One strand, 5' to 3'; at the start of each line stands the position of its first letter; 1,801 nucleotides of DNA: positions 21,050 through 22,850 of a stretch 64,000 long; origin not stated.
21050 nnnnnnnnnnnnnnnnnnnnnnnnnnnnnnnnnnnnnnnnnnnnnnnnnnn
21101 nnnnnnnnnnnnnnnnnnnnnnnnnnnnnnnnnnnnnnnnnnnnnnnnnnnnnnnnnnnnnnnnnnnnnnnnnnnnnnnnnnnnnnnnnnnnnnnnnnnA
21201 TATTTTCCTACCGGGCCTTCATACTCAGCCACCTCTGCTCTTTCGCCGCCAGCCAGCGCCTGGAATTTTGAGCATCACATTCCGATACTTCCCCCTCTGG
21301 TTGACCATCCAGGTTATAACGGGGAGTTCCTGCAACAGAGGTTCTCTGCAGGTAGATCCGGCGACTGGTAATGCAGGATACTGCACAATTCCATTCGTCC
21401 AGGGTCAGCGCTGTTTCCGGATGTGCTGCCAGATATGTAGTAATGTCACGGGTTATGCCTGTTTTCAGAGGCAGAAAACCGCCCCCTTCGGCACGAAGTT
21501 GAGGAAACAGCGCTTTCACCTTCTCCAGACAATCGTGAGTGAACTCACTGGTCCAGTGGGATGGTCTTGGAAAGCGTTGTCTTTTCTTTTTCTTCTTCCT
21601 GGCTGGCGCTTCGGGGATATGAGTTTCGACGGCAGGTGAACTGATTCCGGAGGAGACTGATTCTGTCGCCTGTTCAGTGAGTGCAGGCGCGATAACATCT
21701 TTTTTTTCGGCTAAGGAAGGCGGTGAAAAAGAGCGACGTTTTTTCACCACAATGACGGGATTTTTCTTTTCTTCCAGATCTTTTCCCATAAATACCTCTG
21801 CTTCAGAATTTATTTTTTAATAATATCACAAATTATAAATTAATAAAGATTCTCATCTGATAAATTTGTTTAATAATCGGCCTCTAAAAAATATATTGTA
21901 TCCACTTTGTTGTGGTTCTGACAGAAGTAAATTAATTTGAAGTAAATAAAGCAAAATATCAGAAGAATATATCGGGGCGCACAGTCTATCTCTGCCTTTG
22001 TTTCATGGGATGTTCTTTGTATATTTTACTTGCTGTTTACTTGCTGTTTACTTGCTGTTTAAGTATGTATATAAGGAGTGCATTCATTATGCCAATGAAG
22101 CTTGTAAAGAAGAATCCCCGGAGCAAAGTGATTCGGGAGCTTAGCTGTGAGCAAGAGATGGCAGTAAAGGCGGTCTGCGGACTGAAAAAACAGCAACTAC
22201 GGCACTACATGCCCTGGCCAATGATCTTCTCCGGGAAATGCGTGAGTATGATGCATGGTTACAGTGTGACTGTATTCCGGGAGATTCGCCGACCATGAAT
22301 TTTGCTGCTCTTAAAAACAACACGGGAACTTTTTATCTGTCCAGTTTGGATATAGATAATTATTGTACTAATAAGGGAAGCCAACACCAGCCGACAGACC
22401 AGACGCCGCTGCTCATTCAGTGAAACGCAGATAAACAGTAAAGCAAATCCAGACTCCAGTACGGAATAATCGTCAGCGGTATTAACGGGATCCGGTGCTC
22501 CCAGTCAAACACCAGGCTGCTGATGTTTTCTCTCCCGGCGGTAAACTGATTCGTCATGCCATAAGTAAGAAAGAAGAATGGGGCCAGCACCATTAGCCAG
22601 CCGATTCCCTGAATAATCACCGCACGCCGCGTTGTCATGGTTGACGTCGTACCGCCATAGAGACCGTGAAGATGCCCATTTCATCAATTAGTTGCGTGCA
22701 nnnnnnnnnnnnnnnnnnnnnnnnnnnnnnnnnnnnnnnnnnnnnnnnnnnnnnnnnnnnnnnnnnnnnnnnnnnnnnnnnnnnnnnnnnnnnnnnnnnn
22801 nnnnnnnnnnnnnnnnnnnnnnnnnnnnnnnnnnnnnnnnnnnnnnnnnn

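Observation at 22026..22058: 11-bp tandem repeat x3 (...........) upstream of a small ORF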

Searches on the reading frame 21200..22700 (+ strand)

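Call 20: search_protein_families(library=pfam, proteins=[L003:3944-5290:+], max_evalue=0.01)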
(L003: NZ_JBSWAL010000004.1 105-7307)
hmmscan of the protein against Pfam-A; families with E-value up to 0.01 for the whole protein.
L003:3944-5290:+ (448 aa): 0 families

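Call 43: search_dna_similar(query=L003:3944-5290:+, collection=plasmids, mode=protein, rows=spread, max_rows=40)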
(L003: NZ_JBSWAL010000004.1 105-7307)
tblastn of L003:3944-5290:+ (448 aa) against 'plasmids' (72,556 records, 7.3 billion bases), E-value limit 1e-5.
Records with a match: 1444; places in all: 1582; records where one place covers at least 80% of the query: 1167.
Best place of each record, by identity: >=99% 454; 95-99% 668; 90-95% 52; 80-90% 19; 60-80% 3; <60% 248.
By first word of the organism name: Escherichia 943; Salmonella 208; Shigella 61; Enterobacter 56; Serratia 25; Klebsiella 19; Rhizobium 15; Citrobacter 11; Sphingobium 11; Sphingomonas 11; and 33 more.
By predicted mobility (MOB-suite, as given by PLSDB): conjugative 1286; non-mobilizable 101; mobilizable 57.
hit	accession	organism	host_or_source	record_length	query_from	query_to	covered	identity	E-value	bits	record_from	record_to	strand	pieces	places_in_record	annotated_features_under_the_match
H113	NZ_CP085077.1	Escherichia coli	Homo sapiens,pure culture,sputum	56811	1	448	100%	100.0%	0e+0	909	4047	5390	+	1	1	yagA: protein YagA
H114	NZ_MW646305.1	Escherichia coli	-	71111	1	448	100%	99.8%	0e+0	904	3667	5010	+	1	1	yagA: protein YagA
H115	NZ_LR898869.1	Escherichia coli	Homo sapiens,rectal swab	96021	1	448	100%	99.8%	0e+0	904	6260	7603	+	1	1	yagA: protein YagA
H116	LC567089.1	Escherichia coli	-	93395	1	448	100%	99.8%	0e+0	904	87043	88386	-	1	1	yagA: hypothetical protein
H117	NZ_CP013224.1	Salmonella enterica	ground turkey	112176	1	448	100%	99.6%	0e+0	905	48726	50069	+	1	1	yagA: protein YagA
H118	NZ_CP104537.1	Escherichia coli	Poultry,Broiler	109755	1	448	100%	99.6%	0e+0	905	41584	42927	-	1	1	yagA: protein YagA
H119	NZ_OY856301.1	Escherichia coli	Homo sapiens,human urine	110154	1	448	100%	99.6%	0e+0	905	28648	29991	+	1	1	yagA: protein YagA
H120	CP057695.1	Escherichia coli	culture,Pooled pig faecal samples ...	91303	1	448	100%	99.6%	0e+0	904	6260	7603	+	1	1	hypothetical protein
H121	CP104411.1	Shigella sonnei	Homo sapiens,human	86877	1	448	100%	99.6%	0e+0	902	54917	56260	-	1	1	hypothetical protein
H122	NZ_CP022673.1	Shigella sonnei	Homo sapiens,feces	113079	1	448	100%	99.6%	0e+0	902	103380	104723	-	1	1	yagA: protein YagA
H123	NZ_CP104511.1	Escherichia coli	Poultry,Backyard chicken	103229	1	448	100%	99.3%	0e+0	900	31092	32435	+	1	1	yagA: protein YagA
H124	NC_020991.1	Shigella sonnei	-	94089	1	448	100%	98.0%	0e+0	891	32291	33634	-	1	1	yagA: protein YagA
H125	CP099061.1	Escherichia coli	culture,Pooled soil sample collected ...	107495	1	448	100%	97.8%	0e+0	890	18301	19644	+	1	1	hypothetical protein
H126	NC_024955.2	Escherichia coli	chicken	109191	1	448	100%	97.8%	0e+0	890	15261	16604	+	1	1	yagA: protein YagA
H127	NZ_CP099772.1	Shigella sonnei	Homo sapiens,whole genome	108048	1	448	100%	97.8%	0e+0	890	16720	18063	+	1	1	yagA: protein YagA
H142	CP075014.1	Salmonella enterica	environmental,water gallon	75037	1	446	100%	57.0%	1e-157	500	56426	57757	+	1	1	hypothetical protein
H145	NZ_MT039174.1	Serratia proteamaculans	-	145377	4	411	91%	40.4%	3e-80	277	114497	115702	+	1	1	none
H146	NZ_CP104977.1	Enterobacter sp. 155105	Homo sapiens,pure culture,secretion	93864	7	440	97%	31.0%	4e-47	181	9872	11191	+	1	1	none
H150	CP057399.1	Escherichia coli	culture,Pooled pig faecal samples ...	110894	1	92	21%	90.2%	2e-43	171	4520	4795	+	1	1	none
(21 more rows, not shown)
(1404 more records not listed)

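Call 44: get_annotated_region(hit=H142, flank=1500)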
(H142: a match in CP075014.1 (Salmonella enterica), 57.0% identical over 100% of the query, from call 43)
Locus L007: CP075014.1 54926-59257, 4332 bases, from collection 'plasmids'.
description: Salmonella enterica strain CFSAN024219 plasmid pCFSAN024219, complete sequence
organism: Salmonella enterica (NCBI taxid 28901)
taxonomy: Bacteria; Pseudomonadota; Gammaproteobacteria; Enterobacterales; Enterobacteriaceae; Salmonella; Salmonella enterica
host: -; source: environmental,water gallon; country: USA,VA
typing (MOB-suite, as given by PLSDB): non-mobilizable; replicon IncFIB
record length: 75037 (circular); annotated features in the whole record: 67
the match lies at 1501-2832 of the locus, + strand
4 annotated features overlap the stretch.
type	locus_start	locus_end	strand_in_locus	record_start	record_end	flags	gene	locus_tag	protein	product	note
CDS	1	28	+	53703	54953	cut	tnaB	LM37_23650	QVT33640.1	low affinity tryptophan permease TnaB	-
CDS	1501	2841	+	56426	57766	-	-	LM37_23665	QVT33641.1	hypothetical protein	-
CDS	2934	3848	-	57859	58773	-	rarD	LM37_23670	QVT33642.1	EamA family transporter RarD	-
CDS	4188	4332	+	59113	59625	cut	-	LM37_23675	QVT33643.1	hypothetical protein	-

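Call 45: get_annotated_region(hit=H145, flank=1500)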
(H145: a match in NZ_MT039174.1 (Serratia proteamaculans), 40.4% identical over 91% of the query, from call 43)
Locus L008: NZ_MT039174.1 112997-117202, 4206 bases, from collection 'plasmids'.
description: Serratia proteamaculans strain AGR_12a plasmid unnamed1, complete sequence
organism: Serratia proteamaculans (NCBI taxid 28151)
taxonomy: Bacteria; Pseudomonadota; Gammaproteobacteria; Enterobacterales; Yersiniaceae; Serratia; Serratia proteamaculans
host: -; source: -; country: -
typing (MOB-suite, as given by PLSDB): conjugative; replicon rep_cluster_1057; relaxase MOBP; mating-pair formation MPF_I
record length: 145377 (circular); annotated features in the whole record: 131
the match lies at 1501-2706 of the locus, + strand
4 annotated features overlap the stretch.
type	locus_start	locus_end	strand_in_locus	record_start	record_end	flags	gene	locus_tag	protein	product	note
CDS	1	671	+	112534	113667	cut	-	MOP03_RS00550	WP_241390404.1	ParB/RepB/Spo0J family partition protein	GO:0007059 - chromosome segregation [Evidence IEA]; GO:0000910 - cytokinesis [Evidence IEA]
CDS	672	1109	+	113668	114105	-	-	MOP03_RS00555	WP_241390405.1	hypothetical protein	-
CDS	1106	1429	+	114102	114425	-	-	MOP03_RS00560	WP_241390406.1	hypothetical protein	-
CDS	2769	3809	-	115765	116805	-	-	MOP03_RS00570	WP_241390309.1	IS481 family transposase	-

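Call 46: get_annotated_region(hit=H146, flank=1500)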
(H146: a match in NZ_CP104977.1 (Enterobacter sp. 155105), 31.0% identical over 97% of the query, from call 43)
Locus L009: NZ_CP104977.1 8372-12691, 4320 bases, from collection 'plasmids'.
description: Enterobacter sp. 155105 plasmid pFRI11_155105, complete sequence
organism: Enterobacter sp. 155105 (NCBI taxid 2980499)
taxonomy: Bacteria; Pseudomonadota; Gammaproteobacteria; Enterobacterales; Enterobacteriaceae; Enterobacter; Enterobacter sp. 155105
host: -; source: Homo sapiens,pure culture,secretion; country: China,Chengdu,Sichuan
typing (MOB-suite, as given by PLSDB): non-mobilizable; replicon IncFIA,IncFII; mating-pair formation MPF_F
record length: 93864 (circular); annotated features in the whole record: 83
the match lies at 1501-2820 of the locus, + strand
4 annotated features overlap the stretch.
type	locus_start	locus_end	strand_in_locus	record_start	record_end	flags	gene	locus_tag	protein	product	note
CDS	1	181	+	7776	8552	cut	-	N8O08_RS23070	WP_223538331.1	site-specific integrase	GO:0015074 - DNA integration [Evidence IEA]; GO:0006310 - DNA recombination [Evidence IEA]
CDS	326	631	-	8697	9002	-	-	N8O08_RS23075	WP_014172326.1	hypothetical protein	-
CDS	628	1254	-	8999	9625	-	-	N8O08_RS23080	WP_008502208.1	ParA family plasmid-partitioning AAA ATPase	-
CDS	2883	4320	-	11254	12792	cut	-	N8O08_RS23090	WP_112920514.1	IS66 family transposase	-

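Call 47: get_annotated_region(hit=H126, flank=1500)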
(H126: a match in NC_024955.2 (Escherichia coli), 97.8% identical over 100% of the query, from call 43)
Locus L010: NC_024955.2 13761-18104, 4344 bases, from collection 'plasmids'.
description: Escherichia coli plasmid pHNAH4-1, complete sequence
organism: Escherichia coli (NCBI taxid 562)
taxonomy: Bacteria; Pseudomonadota; Gammaproteobacteria; Enterobacterales; Enterobacteriaceae; Escherichia; Escherichia coli
host: -; source: chicken; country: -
typing (MOB-suite, as given by PLSDB): conjugative; replicon IncI-gamma/K1; relaxase MOBP; mating-pair formation MPF_I
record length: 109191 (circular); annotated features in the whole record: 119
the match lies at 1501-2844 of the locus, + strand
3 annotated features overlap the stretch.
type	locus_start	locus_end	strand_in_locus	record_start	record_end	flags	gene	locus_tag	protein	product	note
CDS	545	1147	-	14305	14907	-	-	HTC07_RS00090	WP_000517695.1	ProQ/FINO family protein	-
CDS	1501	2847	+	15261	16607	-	yagA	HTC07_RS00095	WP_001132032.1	protein YagA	-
CDS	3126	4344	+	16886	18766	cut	-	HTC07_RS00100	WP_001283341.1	colicin Ia central receptor-binding domain-containing protein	GO:0019835 - cytolysis [Evidence IEA]; GO:0050829 - defense response to Gram-negative bacterium [Evidence IEA]; ...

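Call 48: get_annotated_region(hit=H150, flank=1500)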
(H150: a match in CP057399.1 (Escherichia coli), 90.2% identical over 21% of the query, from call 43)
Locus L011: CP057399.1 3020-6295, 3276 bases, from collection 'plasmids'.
description: Escherichia coli strain RHB27-C22 plasmid pRHB27-C22_4, complete sequence
organism: Escherichia coli (NCBI taxid 562)
taxonomy: Bacteria; Pseudomonadota; Gammaproteobacteria; Enterobacterales; Enterobacteriaceae; Escherichia; Escherichia coli
host: -; source: culture,Pooled pig faecal samples collected from floor of farm; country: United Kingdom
typing (MOB-suite, as given by PLSDB): conjugative; replicon IncK2/Z; relaxase MOBP; mating-pair formation MPF_I
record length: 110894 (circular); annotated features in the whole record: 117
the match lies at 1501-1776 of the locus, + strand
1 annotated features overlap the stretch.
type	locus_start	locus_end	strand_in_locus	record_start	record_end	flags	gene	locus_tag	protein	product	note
CDS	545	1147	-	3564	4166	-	-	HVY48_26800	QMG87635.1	proQ/FINO family protein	-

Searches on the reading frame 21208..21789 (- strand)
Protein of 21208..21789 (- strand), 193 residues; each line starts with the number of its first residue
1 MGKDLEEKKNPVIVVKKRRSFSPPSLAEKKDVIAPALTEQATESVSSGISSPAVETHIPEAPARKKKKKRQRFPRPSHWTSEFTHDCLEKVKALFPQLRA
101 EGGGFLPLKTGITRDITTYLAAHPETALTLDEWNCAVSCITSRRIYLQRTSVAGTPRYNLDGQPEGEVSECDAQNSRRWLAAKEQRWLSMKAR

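Call 20: search_protein_families(library=pfam, proteins=[window:21208-21789:-], max_evalue=0.01)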
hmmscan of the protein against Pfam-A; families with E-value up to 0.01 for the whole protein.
window:21208-21789:- (193 aa): 1 family
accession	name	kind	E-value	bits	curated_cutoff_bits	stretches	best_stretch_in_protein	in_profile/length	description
PF04352.18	ProQ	-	9.7e-12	45.3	27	1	85-186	5-102/109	ProQ/FINO family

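Call 50: find_encoding_contigs(protein=window:21211-21789:-, flank=1500, max_places=10)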
Protein window:21211-21789:- (193 aa): 24 contigs read that carry it; 8 places shown.
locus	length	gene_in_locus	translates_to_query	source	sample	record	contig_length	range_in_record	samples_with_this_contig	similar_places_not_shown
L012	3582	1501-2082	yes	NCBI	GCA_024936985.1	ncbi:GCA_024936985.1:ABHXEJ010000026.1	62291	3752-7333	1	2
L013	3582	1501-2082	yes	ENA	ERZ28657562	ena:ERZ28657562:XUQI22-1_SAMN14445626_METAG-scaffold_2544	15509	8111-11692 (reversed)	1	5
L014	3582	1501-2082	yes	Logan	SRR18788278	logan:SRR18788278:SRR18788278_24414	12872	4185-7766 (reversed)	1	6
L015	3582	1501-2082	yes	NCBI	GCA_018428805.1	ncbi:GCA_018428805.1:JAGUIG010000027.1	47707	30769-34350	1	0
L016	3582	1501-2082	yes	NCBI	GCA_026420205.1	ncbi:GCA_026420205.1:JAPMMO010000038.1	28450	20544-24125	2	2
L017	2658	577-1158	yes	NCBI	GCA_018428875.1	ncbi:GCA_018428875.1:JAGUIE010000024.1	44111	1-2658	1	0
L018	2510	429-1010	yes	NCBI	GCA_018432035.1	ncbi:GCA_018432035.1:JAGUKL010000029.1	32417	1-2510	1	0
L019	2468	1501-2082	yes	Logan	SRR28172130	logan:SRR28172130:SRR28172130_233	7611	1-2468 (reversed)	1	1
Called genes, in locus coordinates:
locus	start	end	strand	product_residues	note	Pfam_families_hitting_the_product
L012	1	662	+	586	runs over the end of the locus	PF00561:Abhydrolase_1, PF12146:Hydrolase_4, PF12697:Abhydrolase_6, PF12147:Methyltransf_20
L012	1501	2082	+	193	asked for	PF04352:ProQ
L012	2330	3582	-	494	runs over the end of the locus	PF00561:Abhydrolase_1, PF08386:Abhydrolase_4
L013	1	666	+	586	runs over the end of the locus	PF00561:Abhydrolase_1, PF12146:Hydrolase_4, PF12697:Abhydrolase_6, PF12147:Methyltransf_20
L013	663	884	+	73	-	-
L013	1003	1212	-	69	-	-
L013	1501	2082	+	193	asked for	PF04352:ProQ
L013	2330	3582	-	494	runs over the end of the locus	PF00561:Abhydrolase_1, PF08386:Abhydrolase_4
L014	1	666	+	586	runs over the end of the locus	PF00561:Abhydrolase_1, PF12146:Hydrolase_4, PF12697:Abhydrolase_6, PF12147:Methyltransf_20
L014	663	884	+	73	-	-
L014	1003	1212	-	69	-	-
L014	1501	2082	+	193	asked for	PF04352:ProQ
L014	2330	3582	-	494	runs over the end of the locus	PF00561:Abhydrolase_1, PF08386:Abhydrolase_4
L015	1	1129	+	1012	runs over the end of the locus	PF13700:DUF4158, PF01526:DDE_Tnp_Tn3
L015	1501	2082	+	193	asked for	PF04352:ProQ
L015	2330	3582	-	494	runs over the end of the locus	PF00561:Abhydrolase_1, PF08386:Abhydrolase_4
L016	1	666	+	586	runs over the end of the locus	PF00561:Abhydrolase_1, PF12146:Hydrolase_4, PF12697:Abhydrolase_6, PF12147:Methyltransf_20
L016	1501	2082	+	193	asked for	PF04352:ProQ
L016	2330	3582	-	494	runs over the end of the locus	PF00561:Abhydrolase_1, PF08386:Abhydrolase_4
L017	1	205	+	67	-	?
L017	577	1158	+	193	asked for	PF04352:ProQ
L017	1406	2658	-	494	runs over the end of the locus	PF00561:Abhydrolase_1, PF08386:Abhydrolase_4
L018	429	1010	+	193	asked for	PF04352:ProQ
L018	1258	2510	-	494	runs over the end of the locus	PF00561:Abhydrolase_1, PF08386:Abhydrolase_4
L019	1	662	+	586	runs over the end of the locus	PF00561:Abhydrolase_1, PF12146:Hydrolase_4, PF12697:Abhydrolase_6, PF12147:Methyltransf_20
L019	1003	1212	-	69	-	-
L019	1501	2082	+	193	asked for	PF04352:ProQ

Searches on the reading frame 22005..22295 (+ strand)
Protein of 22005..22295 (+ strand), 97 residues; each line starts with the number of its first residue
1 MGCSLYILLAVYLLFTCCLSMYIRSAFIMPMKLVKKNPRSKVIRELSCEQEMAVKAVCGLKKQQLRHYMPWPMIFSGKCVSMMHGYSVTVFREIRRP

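Call 59: find_encoding_contigs(protein=window:22005-22295:+, flank=1500, max_places=10)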
Protein window:22005-22295:+ (97 aa): no gene with exactly this product is on record in the collection.

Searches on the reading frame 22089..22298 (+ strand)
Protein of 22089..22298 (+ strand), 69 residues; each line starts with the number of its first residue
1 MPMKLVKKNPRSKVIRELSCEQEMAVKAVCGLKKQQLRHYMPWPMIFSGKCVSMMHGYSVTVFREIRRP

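Call 20: search_protein_families(library=pfam, proteins=[window:22089-22298:+], max_evalue=0.01)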
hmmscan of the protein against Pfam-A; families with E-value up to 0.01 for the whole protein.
window:22089-22298:+ (69 aa): 0 families

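Call 51: find_encoding_contigs(protein=window:22089-22295:+, flank=1500, max_places=10)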
Protein window:22089-22295:+ (69 aa): 24 contigs read that carry it; 8 places shown.
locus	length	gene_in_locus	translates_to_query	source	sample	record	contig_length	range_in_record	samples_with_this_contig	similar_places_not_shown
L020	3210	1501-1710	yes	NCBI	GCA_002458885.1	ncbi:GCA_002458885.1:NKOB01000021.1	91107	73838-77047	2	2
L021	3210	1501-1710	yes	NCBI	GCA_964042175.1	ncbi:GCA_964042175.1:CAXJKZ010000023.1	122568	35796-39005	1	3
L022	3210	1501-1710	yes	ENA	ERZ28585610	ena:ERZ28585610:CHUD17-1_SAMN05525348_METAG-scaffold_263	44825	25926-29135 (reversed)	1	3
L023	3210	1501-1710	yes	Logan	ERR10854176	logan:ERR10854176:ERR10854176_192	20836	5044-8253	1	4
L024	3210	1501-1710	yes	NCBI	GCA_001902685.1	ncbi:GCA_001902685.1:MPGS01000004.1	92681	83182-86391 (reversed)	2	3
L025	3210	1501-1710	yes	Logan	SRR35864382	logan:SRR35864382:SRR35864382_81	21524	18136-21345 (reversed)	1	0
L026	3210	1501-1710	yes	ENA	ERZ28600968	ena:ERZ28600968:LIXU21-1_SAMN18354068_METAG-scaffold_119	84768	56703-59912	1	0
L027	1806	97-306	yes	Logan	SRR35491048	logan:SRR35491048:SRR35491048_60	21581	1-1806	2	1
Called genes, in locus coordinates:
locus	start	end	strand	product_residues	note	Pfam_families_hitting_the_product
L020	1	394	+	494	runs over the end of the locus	PF00561:Abhydrolase_1, PF08386:Abhydrolase_4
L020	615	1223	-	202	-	PF04352:ProQ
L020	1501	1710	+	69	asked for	-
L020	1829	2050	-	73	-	-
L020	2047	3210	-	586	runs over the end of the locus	PF00561:Abhydrolase_1, PF12146:Hydrolase_4, PF12697:Abhydrolase_6, PF12147:Methyltransf_20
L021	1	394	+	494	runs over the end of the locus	PF00561:Abhydrolase_1, PF08386:Abhydrolase_4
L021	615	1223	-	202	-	PF04352:ProQ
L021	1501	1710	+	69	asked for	-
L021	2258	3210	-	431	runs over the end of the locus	PF12146:Hydrolase_4, PF12147:Methyltransf_20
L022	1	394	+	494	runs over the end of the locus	PF00561:Abhydrolase_1, PF08386:Abhydrolase_4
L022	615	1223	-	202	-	PF04352:ProQ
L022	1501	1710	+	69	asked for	-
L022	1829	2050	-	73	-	-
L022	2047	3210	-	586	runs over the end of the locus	PF00561:Abhydrolase_1, PF12146:Hydrolase_4, PF12697:Abhydrolase_6, PF12147:Methyltransf_20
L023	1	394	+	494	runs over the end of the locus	PF00561:Abhydrolase_1, PF08386:Abhydrolase_4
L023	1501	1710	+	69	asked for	-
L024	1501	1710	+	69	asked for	-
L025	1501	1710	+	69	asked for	-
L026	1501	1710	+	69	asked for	-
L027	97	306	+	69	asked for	-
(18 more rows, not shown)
